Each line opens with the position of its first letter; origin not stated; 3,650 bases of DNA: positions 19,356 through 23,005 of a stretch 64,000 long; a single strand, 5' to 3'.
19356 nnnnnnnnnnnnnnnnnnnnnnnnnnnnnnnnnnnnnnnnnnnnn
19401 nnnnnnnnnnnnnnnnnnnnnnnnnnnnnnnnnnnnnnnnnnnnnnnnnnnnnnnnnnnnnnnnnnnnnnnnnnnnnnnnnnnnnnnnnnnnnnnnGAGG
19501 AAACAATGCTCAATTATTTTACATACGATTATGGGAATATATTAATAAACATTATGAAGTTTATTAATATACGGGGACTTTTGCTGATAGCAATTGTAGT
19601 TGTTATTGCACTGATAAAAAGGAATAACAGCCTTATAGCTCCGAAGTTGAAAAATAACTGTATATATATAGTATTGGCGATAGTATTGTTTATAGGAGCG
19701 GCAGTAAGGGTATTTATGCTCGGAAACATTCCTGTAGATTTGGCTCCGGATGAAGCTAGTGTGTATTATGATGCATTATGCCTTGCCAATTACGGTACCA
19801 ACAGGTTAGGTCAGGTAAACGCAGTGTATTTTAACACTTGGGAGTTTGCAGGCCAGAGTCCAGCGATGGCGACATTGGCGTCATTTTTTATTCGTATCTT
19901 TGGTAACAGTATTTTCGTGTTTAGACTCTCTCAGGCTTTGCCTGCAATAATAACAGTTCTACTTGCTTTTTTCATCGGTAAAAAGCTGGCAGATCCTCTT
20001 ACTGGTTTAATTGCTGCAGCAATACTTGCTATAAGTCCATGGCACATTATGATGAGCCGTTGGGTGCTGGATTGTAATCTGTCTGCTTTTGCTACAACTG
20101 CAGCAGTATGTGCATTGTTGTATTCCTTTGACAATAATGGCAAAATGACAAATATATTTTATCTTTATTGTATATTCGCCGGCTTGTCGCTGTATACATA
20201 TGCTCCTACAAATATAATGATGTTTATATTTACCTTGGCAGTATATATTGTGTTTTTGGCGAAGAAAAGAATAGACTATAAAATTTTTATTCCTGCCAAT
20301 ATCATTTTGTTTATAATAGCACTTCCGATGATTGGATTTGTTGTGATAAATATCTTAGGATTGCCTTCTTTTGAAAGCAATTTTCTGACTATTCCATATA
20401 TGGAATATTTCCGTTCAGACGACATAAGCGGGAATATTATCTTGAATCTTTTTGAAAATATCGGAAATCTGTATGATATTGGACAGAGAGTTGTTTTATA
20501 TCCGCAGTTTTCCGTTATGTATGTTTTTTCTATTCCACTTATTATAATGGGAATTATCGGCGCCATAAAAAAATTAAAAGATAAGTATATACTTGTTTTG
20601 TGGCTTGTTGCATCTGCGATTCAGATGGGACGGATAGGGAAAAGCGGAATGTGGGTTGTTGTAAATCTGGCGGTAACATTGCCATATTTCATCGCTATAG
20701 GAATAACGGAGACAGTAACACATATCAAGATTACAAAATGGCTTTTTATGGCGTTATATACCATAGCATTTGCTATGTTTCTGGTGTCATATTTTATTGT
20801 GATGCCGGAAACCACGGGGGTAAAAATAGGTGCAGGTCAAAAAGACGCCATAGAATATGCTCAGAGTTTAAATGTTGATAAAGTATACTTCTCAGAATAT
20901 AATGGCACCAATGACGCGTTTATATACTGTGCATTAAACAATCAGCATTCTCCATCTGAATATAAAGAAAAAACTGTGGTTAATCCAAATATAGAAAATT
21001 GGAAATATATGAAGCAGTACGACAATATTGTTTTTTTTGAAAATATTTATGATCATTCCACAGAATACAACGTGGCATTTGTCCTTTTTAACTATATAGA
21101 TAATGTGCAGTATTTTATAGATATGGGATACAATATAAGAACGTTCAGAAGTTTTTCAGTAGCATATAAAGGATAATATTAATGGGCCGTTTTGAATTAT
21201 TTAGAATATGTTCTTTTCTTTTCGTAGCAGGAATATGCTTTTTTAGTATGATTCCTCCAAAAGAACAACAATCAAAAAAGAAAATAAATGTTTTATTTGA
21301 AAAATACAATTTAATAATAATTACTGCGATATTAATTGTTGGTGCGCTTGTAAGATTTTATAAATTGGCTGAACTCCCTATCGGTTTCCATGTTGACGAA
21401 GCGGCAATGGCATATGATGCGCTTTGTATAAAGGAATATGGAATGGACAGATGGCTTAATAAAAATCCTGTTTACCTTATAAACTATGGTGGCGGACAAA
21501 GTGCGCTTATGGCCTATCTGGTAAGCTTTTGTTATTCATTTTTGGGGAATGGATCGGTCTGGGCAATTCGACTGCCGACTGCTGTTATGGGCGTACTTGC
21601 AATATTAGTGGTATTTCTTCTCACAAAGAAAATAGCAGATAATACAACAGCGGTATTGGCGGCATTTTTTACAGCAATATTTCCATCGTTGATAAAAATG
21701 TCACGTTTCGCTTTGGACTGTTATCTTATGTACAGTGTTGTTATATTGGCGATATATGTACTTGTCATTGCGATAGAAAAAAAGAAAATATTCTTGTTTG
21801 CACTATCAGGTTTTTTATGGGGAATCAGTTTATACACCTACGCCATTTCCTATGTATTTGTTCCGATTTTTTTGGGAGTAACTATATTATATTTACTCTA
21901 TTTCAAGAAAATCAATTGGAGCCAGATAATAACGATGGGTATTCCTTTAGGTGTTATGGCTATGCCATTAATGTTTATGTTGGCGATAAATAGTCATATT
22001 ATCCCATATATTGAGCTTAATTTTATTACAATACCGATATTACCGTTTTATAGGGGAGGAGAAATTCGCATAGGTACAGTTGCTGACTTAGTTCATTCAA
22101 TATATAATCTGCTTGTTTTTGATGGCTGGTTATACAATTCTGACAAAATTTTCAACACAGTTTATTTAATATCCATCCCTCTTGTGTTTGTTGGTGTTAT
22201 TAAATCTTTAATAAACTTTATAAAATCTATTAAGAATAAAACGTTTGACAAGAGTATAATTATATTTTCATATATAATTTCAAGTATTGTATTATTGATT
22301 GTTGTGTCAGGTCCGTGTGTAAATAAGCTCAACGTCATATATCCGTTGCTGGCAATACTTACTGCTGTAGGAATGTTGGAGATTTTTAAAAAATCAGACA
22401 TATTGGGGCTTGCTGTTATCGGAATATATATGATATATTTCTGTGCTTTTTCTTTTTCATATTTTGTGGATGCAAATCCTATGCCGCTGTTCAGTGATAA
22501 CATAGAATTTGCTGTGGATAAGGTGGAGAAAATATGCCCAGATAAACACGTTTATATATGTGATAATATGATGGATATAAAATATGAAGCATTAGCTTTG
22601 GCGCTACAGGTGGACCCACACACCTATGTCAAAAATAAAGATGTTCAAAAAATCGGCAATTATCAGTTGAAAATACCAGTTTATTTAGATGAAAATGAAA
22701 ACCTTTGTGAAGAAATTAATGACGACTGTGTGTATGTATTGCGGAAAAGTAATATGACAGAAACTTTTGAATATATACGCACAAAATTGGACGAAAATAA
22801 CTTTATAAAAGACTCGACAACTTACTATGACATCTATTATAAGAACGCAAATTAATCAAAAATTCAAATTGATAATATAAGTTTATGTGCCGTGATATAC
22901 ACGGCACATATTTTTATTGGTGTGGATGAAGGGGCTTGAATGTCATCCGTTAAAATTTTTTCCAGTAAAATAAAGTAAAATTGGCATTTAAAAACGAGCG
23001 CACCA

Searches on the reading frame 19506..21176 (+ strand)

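Call 80: search_protein_families(library=pfam, proteins=[window:19506-21176:+], max_evalue=0.0001)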
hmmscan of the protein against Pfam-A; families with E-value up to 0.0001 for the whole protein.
window:19506-21176:+ (556 aa): 1 family
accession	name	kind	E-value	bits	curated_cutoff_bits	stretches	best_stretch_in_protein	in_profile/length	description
PF13231.12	PMT_2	-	2.3e-10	41.3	26.1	1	118-276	3-158/160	Dolichyl-phosphate-mannose-protein mannosyltransferase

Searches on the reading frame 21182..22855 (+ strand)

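Call 80: search_protein_families(library=pfam, proteins=[window:21182-22855:+], max_evalue=0.0001)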
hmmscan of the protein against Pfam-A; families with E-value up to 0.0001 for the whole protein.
window:21182-22855:+ (557 aa): 1 family
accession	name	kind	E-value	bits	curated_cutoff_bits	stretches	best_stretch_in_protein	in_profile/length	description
PF13231.12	PMT_2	-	7.6e-12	46.2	26.1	1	109-253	5-146/160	Dolichyl-phosphate-mannose-protein mannosyltransferase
